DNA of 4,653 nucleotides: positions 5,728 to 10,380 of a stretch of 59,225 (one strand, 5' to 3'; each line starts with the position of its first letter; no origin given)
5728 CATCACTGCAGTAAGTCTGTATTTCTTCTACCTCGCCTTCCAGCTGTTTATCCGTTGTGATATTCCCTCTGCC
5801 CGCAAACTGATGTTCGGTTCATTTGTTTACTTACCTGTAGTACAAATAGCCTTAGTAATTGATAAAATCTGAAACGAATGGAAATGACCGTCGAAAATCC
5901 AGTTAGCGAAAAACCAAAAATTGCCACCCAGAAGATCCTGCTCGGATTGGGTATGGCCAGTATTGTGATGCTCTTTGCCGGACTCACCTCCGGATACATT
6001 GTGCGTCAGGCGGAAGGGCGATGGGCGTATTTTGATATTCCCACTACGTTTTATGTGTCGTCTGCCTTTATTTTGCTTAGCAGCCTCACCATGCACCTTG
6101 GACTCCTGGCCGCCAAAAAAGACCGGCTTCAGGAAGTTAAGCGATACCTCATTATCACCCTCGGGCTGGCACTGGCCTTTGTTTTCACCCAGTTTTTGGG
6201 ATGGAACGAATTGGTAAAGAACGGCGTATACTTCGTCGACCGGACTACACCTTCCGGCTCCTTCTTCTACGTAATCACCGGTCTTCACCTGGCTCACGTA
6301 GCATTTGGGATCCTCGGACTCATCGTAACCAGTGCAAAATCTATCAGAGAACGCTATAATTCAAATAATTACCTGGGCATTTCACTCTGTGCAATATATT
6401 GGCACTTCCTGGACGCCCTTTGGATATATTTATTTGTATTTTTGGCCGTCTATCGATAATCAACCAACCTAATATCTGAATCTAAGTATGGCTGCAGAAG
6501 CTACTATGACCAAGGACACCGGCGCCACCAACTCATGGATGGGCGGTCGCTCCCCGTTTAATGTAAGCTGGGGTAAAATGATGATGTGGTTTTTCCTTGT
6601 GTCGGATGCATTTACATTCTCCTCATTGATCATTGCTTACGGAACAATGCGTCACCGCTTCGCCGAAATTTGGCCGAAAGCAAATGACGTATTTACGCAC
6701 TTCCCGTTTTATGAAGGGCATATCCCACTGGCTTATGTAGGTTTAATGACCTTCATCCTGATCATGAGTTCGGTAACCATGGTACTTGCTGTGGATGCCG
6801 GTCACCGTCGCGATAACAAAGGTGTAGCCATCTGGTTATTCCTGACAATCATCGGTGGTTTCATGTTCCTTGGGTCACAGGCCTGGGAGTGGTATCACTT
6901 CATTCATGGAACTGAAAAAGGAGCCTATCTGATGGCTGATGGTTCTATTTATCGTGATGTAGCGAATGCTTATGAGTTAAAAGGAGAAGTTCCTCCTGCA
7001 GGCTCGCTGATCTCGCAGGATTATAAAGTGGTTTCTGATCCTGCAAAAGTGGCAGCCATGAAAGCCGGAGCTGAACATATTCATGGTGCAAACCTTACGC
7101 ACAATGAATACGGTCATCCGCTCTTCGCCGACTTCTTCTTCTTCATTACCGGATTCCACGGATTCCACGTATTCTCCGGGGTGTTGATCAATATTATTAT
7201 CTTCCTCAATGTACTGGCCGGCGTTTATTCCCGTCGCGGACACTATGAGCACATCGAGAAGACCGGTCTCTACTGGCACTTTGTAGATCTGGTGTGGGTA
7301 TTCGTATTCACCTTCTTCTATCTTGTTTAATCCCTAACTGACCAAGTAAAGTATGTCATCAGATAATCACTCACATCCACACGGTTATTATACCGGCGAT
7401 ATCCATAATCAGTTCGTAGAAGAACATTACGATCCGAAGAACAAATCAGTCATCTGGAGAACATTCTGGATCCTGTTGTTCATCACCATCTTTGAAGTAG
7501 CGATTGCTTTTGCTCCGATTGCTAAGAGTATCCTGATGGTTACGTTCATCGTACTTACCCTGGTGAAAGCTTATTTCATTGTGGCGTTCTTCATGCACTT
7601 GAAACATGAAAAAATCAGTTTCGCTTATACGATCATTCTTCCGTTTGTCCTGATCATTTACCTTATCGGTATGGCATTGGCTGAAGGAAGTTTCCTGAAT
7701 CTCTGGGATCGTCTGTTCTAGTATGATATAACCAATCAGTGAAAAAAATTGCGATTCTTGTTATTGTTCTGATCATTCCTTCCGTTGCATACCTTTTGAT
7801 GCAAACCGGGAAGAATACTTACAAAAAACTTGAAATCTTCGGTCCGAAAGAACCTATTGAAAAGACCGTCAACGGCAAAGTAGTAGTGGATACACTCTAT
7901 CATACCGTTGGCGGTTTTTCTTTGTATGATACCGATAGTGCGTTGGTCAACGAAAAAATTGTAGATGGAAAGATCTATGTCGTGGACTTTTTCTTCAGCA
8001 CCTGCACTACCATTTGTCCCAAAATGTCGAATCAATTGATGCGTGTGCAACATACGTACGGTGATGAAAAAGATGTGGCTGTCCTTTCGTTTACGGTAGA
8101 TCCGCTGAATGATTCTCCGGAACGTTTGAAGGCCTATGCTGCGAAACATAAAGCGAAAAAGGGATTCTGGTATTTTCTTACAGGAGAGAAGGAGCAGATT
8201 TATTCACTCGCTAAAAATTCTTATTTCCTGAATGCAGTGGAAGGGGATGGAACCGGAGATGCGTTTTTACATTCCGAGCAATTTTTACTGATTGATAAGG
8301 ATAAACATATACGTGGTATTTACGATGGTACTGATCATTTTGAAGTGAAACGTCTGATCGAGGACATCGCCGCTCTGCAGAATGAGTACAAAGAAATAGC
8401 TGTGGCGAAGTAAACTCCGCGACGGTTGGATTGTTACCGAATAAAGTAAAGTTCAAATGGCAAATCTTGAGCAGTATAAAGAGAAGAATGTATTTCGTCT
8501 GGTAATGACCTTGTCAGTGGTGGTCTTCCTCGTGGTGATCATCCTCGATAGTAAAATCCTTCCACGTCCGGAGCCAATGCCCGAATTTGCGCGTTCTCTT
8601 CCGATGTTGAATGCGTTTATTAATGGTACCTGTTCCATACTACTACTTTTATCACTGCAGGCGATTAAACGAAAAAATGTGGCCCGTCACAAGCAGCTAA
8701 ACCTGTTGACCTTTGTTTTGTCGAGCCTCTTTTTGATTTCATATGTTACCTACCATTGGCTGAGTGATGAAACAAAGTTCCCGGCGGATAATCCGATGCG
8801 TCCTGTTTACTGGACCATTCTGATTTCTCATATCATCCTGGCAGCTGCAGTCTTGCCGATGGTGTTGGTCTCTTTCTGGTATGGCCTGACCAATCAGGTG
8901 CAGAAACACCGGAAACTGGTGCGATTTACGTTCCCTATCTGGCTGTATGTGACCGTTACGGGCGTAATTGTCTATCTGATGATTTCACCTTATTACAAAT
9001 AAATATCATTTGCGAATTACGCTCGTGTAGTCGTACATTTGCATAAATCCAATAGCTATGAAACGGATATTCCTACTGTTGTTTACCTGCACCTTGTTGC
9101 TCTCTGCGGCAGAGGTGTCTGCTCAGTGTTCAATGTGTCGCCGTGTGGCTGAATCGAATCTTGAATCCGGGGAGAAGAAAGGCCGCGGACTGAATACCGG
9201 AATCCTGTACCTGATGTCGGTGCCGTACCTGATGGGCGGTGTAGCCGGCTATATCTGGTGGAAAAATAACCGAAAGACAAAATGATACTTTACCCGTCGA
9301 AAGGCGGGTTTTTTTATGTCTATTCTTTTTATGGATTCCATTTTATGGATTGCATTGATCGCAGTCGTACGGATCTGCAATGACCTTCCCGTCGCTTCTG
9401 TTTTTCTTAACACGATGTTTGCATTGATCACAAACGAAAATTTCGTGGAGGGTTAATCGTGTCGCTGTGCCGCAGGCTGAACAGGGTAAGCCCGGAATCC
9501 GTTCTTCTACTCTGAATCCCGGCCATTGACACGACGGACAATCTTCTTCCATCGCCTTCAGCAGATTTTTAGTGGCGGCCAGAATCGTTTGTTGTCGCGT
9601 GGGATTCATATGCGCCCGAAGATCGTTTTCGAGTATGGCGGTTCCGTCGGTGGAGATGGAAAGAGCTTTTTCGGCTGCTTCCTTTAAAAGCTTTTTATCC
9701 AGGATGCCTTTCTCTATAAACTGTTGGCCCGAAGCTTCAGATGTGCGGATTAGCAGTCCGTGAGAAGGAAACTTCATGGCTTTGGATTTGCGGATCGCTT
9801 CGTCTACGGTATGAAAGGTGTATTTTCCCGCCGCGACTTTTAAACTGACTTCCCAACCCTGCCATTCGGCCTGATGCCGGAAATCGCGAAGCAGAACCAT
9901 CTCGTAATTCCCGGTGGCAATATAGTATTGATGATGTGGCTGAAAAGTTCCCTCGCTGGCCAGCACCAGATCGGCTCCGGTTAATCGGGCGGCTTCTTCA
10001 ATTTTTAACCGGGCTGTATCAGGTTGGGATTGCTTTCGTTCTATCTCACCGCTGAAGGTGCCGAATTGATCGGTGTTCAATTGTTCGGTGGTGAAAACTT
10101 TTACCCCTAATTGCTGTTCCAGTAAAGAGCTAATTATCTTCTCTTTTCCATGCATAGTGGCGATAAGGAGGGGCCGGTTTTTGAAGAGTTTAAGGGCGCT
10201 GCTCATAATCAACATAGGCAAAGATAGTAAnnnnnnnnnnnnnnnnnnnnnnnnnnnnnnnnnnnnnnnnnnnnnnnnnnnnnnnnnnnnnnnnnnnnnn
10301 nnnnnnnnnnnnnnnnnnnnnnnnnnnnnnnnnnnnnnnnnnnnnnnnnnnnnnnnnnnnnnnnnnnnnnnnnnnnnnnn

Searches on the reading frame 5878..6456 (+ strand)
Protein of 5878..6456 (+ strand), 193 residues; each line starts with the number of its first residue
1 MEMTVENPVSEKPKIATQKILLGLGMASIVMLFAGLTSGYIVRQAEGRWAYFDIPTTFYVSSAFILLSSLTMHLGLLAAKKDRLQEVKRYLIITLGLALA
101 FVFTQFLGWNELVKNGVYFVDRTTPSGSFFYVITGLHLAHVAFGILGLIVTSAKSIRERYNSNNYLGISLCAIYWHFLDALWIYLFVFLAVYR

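Call 59: search_protein_families(library=pfam, proteins=[window:5878-6456:+], max_evalue=0.001)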
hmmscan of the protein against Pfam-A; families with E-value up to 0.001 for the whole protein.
window:5878-6456:+ (193 aa): 1 family
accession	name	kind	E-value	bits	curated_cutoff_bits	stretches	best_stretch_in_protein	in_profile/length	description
PF00510.24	COX3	-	2.1e-13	51.2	23.8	1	65-189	133-253/258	Cytochrome c oxidase subunit III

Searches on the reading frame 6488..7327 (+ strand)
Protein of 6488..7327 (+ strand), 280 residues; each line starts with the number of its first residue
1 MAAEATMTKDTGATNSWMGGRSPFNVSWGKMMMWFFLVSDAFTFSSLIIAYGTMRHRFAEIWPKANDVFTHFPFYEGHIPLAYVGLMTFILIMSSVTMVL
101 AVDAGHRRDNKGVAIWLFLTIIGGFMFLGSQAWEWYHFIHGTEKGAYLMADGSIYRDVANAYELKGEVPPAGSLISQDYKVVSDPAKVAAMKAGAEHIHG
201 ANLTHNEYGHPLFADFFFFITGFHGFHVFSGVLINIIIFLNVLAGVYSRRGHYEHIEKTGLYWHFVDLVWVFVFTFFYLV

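Call 59: search_protein_families(library=pfam, proteins=[window:6488-7327:+], max_evalue=0.001)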
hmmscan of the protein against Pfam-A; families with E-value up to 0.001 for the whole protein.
window:6488-7327:+ (280 aa): 1 family
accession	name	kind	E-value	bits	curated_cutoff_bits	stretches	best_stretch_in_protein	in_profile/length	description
PF00510.24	COX3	-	1.7e-12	48.2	23.8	1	212-279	189-255/258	Cytochrome c oxidase subunit III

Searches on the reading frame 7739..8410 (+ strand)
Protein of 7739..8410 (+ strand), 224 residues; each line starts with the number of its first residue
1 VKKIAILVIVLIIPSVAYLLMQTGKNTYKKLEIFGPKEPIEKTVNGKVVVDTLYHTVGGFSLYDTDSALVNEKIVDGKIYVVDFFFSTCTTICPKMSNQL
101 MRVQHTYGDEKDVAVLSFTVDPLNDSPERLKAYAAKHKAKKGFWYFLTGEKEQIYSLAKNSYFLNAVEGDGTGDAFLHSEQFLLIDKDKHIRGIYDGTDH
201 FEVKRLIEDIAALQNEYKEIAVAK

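Call 59: search_protein_families(library=pfam, proteins=[window:7739-8410:+], max_evalue=0.001)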
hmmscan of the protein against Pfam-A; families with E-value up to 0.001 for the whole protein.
window:7739-8410:+ (224 aa): 1 family
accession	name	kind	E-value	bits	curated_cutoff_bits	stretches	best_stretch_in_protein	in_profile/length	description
PF02630.20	SCO1-SenC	-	3.9e-26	92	22.8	1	58-190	2-133/134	SCO1/SenC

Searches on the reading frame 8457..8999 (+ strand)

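Call 59: search_protein_families(library=pfam, proteins=[window:8457-8999:+], max_evalue=0.001)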
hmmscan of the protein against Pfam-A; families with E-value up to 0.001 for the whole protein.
window:8457-8999:+ (181 aa): 2 families
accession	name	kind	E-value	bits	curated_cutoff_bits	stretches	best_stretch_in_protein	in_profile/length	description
PF04238.17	DUF420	-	4.8e-45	153.5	30.5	1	48-176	1-130/130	Protein of unknown function (DUF420)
PF10277.15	Frag1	-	0.00079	19.5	30.3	0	7-141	51-179/220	Frag1/DRAM/Sfk1 family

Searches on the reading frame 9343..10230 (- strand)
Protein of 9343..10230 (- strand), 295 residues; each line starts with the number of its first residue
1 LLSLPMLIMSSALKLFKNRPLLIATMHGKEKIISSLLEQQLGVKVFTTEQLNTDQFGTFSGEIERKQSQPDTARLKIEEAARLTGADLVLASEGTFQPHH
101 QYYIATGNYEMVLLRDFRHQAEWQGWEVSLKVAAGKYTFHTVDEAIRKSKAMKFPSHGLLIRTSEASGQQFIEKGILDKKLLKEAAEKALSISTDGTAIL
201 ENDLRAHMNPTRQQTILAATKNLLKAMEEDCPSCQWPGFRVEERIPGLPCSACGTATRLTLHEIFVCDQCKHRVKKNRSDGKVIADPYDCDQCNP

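Call 59: search_protein_families(library=pfam, proteins=[window:9343-10230:-], max_evalue=0.001)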
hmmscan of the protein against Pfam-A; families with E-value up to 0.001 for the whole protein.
window:9343-10230:- (295 aa): 1 family
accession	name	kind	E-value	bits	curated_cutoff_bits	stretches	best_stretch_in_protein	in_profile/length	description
PF20376.4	DUF6671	-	1.1e-42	146.7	23.8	1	76-295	1-217/217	Domain of unknown function (DUF6671)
